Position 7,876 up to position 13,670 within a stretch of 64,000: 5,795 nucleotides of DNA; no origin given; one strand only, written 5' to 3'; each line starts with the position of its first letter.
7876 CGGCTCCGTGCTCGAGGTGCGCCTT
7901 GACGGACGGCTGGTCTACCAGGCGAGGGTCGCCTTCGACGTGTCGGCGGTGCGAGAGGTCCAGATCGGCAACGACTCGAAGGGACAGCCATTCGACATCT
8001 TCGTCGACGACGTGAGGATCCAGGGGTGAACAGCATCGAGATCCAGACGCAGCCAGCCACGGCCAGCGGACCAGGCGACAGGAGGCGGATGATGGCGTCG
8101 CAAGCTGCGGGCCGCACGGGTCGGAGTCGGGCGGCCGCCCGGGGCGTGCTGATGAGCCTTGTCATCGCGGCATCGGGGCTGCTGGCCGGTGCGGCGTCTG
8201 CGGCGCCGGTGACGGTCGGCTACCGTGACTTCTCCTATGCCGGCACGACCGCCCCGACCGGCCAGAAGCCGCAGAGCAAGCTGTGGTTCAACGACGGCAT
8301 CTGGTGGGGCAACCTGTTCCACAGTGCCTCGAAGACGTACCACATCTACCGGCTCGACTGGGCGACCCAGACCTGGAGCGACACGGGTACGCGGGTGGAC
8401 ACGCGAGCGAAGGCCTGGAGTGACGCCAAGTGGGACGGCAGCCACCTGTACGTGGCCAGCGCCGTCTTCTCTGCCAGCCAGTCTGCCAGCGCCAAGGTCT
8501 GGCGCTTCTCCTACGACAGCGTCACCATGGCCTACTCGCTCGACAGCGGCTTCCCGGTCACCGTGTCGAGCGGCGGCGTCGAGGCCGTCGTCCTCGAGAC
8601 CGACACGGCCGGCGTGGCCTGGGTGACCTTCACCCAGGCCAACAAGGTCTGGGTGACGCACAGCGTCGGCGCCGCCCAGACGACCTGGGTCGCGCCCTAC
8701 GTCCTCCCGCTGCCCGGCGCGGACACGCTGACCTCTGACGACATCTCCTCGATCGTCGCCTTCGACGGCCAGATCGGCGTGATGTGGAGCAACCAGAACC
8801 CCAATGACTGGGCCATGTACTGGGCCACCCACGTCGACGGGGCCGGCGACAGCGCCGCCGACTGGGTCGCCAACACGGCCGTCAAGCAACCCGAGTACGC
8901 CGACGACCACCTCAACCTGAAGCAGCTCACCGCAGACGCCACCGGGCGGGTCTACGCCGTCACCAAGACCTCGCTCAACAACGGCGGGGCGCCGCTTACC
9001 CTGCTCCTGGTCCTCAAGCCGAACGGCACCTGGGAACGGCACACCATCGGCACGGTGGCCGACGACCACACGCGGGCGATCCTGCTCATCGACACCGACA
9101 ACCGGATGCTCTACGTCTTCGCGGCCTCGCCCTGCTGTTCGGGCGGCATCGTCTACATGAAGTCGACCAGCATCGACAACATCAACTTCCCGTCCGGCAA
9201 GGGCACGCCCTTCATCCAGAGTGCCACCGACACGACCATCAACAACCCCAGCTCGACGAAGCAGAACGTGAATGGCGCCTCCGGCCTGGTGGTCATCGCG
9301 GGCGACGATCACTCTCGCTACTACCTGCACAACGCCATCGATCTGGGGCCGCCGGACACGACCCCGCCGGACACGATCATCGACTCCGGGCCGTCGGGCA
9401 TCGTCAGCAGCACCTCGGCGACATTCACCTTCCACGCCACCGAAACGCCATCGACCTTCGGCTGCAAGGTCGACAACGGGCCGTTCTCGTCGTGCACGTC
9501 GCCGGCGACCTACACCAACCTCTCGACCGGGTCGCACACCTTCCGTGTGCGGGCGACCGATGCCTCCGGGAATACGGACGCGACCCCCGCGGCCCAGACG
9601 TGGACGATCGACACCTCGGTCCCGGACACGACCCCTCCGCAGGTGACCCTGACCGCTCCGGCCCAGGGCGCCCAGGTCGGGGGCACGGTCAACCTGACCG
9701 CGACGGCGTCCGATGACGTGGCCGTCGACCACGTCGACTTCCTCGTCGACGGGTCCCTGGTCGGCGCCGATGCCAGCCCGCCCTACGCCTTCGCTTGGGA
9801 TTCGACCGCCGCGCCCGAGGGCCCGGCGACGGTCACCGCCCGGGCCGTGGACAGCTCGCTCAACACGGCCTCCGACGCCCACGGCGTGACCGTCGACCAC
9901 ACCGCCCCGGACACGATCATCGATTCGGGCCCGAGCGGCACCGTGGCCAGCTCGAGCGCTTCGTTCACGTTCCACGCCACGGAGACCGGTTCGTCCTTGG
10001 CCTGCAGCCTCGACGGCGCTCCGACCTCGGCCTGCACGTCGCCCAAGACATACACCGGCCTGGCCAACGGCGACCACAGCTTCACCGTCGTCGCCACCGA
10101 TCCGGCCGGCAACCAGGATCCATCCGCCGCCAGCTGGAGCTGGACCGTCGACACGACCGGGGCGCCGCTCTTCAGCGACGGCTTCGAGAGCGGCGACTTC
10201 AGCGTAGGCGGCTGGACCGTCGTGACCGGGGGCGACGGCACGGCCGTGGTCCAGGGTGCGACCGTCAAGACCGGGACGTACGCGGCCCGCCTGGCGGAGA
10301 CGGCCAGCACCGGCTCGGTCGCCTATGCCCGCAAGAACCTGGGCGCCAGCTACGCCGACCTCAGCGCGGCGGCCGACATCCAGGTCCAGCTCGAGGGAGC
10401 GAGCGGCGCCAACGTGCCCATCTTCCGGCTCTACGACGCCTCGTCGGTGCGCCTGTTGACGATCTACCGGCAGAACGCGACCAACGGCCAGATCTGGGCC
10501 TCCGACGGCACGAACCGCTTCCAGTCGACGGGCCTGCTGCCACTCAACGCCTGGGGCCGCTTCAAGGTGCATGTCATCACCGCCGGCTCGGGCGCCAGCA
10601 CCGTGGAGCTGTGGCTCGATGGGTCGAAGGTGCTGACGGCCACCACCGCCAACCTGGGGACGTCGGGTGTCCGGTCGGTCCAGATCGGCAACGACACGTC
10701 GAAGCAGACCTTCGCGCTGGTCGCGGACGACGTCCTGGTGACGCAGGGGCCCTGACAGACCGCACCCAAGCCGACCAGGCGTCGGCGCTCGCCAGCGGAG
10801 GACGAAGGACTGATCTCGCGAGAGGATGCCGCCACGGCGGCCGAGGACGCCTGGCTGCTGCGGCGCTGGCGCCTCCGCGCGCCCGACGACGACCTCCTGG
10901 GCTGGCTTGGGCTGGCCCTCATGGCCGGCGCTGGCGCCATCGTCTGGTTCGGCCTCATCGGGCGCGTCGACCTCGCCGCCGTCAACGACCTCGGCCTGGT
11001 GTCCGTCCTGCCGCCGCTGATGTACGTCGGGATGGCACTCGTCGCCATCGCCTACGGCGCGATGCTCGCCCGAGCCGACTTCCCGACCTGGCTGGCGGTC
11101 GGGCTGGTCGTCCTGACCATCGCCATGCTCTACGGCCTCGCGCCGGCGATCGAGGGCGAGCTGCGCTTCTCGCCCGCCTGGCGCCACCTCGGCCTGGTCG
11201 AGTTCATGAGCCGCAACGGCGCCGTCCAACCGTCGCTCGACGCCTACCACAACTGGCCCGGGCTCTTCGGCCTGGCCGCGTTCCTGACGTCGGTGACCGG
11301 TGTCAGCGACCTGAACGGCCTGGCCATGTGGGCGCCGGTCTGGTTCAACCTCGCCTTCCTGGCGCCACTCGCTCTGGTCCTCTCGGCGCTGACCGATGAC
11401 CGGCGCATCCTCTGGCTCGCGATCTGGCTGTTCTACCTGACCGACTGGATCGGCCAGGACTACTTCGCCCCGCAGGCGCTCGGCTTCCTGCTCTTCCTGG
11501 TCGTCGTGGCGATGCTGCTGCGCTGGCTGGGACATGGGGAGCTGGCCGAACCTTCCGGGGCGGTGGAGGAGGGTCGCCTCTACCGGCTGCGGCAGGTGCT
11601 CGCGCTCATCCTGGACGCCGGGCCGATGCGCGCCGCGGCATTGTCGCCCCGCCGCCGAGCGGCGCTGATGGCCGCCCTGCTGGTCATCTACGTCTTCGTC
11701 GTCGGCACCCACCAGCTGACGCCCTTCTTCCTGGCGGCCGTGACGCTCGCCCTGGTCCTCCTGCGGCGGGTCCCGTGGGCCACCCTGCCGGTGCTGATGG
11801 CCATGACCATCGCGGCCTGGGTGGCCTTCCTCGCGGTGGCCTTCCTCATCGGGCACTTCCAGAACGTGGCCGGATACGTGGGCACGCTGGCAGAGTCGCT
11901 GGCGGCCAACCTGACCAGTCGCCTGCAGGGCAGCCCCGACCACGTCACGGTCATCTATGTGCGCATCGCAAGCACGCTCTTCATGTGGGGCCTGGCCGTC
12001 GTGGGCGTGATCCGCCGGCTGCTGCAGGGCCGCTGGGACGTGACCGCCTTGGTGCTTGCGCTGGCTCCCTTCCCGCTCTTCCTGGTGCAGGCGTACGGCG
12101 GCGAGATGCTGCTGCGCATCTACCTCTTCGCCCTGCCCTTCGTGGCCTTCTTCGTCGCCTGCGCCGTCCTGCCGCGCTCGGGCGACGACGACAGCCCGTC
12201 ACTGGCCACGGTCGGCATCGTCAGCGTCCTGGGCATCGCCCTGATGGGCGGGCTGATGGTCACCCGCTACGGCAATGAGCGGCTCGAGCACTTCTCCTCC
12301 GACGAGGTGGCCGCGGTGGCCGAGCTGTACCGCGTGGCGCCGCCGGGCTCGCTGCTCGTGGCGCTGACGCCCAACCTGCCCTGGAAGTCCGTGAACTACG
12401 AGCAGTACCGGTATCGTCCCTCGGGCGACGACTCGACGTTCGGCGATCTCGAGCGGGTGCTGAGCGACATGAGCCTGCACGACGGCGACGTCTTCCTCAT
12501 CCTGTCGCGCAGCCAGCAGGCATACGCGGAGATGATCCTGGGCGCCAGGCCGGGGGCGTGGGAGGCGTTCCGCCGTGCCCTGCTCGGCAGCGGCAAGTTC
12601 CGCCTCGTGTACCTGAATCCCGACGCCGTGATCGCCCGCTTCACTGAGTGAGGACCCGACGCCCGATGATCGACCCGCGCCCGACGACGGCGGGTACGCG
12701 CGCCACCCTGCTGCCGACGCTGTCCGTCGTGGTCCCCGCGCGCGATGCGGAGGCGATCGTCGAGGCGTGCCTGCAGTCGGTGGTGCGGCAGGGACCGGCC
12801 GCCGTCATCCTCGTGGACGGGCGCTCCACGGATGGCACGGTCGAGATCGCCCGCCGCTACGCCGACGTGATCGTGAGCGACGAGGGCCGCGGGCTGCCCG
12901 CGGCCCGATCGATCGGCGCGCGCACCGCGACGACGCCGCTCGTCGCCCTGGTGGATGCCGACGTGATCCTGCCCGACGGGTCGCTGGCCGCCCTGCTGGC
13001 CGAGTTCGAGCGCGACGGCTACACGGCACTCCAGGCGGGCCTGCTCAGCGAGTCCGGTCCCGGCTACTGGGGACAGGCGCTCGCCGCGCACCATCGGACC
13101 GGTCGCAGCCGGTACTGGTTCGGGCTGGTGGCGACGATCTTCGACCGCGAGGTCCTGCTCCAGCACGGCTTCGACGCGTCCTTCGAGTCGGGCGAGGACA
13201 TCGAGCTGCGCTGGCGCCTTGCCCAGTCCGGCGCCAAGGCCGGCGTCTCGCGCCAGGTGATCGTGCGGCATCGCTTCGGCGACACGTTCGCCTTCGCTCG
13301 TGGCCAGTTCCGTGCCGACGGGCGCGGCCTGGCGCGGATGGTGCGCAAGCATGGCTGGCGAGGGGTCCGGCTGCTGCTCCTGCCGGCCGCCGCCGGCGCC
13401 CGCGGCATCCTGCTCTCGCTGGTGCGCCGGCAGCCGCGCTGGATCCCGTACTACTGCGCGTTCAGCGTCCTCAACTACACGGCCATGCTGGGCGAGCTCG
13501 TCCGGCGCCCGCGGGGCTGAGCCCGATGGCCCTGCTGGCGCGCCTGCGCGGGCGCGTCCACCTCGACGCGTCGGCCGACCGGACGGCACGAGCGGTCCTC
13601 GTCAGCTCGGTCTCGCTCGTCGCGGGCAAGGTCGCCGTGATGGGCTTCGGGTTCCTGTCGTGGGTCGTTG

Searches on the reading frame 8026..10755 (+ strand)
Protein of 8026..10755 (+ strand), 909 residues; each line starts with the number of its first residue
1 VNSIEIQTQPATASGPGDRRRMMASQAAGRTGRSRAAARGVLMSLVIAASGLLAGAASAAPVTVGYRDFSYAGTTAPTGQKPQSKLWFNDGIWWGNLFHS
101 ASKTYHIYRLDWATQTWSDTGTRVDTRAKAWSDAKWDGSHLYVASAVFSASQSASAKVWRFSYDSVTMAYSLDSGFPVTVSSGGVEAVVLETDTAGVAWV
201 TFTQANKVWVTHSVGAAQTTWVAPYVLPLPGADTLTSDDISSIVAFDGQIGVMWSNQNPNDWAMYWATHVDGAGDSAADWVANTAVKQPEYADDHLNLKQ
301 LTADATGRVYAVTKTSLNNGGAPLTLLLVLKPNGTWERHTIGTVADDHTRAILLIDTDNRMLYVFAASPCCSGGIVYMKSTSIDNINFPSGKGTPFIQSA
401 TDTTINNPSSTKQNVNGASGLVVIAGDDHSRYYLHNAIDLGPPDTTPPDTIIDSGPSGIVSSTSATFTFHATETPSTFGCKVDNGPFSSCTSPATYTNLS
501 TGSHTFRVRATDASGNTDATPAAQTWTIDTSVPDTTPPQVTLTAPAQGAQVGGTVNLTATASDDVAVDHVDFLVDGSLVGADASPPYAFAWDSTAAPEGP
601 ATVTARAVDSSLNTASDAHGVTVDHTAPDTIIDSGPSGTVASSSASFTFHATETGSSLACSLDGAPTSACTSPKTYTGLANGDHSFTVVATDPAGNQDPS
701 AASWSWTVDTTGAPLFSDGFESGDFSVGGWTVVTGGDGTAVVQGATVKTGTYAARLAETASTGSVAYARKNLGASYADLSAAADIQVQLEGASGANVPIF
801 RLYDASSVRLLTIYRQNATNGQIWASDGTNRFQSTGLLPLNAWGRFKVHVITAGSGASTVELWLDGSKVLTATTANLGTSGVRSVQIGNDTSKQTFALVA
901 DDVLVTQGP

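Call 45: search_protein_families(library=pfam, proteins=[window:8026-10755:+], max_evalue=0.001)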
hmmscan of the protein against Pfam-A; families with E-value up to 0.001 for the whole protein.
window:8026-10755:+ (909 aa): 4 families
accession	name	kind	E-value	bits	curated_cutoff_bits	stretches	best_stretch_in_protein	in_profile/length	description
PF17957.7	Big_7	-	1.7e-19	70.7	24.1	1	538-605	1-70/70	Bacterial Ig domain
PF19077.6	Big_13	-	2.6e-06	28.3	27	1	677-710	70-102/102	Bacterial Ig-like domain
PF07495.19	Y_Y_Y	-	1.1e-05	25.6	26.6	0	493-518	29-54/65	Y_Y_Y domain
PF13750.12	Big_3_3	-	1.6e-05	25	27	0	496-566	9-77/157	Bacterial Ig-like domain (group 3)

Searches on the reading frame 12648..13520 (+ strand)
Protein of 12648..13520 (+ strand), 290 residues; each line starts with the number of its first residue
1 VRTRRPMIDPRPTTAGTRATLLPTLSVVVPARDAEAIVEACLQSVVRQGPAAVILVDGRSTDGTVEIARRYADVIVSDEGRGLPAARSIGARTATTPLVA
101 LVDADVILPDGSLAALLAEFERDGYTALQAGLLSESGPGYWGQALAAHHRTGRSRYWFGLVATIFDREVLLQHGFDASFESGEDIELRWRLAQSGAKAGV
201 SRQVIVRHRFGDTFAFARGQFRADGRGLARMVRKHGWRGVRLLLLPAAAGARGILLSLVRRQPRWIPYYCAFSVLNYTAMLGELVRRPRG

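Call 45: search_protein_families(library=pfam, proteins=[window:12648-13520:+], max_evalue=0.001)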
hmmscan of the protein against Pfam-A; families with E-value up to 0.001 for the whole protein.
window:12648-13520:+ (290 aa): 3 families
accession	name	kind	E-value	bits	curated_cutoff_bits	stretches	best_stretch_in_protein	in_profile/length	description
PF00535.33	Glycos_transf_2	-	3.7e-23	82.7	23.3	1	26-138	1-121/168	Glycosyl transferase family 2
PF13641.12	Glyco_tranf_2_3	-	3.2e-17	63.8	27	1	23-221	1-224/230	Glycosyltransferase like family 2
PF13632.12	Glyco_trans_2_3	-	9.1e-08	32.6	27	1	99-277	2-190/198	Glycosyl transferase family group 2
